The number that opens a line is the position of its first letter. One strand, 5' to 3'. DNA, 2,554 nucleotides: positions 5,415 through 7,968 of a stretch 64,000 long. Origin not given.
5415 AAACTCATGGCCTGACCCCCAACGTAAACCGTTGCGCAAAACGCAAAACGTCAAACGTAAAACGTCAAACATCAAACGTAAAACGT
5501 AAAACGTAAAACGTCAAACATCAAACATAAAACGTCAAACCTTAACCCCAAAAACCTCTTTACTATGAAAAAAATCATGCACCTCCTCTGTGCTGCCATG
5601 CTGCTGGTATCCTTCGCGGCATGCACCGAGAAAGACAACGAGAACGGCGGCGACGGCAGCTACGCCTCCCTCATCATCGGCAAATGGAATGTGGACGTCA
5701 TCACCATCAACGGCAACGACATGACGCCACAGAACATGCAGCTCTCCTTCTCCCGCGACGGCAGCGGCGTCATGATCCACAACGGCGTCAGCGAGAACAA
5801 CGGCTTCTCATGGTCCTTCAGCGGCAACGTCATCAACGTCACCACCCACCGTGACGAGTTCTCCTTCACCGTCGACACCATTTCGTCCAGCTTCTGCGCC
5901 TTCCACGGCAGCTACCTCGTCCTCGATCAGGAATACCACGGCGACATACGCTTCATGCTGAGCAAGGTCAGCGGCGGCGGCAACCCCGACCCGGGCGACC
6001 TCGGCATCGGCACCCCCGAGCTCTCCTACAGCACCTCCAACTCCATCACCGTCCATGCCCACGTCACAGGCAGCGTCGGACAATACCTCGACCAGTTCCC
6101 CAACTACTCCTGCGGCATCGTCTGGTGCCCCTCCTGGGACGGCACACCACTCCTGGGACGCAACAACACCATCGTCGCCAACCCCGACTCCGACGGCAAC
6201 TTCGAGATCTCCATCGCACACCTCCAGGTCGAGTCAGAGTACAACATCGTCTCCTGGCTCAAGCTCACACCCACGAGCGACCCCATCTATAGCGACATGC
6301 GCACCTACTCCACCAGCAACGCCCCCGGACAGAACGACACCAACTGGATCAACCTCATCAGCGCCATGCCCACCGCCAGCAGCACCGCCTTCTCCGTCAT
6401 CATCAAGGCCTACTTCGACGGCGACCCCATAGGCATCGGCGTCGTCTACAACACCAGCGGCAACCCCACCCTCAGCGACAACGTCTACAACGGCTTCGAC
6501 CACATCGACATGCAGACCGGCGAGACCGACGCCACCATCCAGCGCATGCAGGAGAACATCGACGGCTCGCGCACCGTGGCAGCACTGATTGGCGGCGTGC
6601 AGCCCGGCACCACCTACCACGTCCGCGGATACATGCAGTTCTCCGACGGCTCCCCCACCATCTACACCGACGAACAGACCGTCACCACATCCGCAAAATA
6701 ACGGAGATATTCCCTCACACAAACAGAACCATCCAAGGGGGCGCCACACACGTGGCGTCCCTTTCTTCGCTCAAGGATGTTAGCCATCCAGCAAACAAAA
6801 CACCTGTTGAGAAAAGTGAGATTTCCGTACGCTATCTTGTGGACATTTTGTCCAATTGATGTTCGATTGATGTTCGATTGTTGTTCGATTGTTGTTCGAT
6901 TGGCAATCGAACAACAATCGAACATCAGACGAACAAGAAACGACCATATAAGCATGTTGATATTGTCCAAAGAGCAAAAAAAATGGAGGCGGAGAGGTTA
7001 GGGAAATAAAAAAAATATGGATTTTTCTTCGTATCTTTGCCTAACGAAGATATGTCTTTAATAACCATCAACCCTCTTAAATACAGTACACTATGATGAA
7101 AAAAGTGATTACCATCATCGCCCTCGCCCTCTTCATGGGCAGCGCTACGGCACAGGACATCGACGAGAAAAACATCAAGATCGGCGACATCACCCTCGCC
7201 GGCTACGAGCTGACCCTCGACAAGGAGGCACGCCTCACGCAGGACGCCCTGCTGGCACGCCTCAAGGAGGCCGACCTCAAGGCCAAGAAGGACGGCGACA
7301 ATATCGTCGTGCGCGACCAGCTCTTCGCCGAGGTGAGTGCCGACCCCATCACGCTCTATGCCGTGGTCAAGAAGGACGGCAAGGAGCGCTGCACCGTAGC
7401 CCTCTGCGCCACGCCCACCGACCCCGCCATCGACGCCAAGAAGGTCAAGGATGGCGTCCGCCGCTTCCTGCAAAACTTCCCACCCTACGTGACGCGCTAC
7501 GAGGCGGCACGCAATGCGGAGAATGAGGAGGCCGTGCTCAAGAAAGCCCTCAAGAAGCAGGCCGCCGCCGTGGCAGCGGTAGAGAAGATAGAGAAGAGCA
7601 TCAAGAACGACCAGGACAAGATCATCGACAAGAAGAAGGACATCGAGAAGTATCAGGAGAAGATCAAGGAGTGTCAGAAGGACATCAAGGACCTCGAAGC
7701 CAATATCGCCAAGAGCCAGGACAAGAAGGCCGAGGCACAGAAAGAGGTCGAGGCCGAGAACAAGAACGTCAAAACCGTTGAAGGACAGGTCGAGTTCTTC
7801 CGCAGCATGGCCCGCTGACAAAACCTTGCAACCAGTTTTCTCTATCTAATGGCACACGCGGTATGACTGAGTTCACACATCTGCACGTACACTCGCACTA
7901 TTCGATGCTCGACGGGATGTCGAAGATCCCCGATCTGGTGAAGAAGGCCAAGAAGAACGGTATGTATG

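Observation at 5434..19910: A small set of repeat families is shared between intergenic and intragenic sites: a possible RPE-like element system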

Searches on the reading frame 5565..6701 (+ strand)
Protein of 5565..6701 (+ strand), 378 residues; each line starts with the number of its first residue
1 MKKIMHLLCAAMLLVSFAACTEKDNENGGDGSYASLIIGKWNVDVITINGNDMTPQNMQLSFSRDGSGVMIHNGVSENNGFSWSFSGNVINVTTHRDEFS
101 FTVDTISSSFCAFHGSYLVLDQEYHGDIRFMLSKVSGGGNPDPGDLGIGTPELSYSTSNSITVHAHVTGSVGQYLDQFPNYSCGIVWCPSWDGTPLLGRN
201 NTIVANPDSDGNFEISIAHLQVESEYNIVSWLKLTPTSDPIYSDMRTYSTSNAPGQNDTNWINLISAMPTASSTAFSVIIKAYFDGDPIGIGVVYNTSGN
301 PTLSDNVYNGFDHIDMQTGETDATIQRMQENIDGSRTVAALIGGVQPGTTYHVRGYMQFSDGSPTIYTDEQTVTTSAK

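Call 11: search_protein_families(library=pfam, proteins=[window:5565-6701:+])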
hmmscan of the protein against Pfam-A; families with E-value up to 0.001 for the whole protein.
window:5565-6701:+ (378 aa): 0 families

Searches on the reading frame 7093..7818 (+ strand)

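Call 11: search_protein_families(library=pfam, proteins=[window:7093-7818:+])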
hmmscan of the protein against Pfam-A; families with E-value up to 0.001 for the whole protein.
window:7093-7818:+ (241 aa): 1 family
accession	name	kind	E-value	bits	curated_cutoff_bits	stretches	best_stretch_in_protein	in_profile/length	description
PF05667.16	CCDC22_CC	-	0.0001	22.1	39.2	1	93-229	121-266/477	CCDC22 protein coiled-coil region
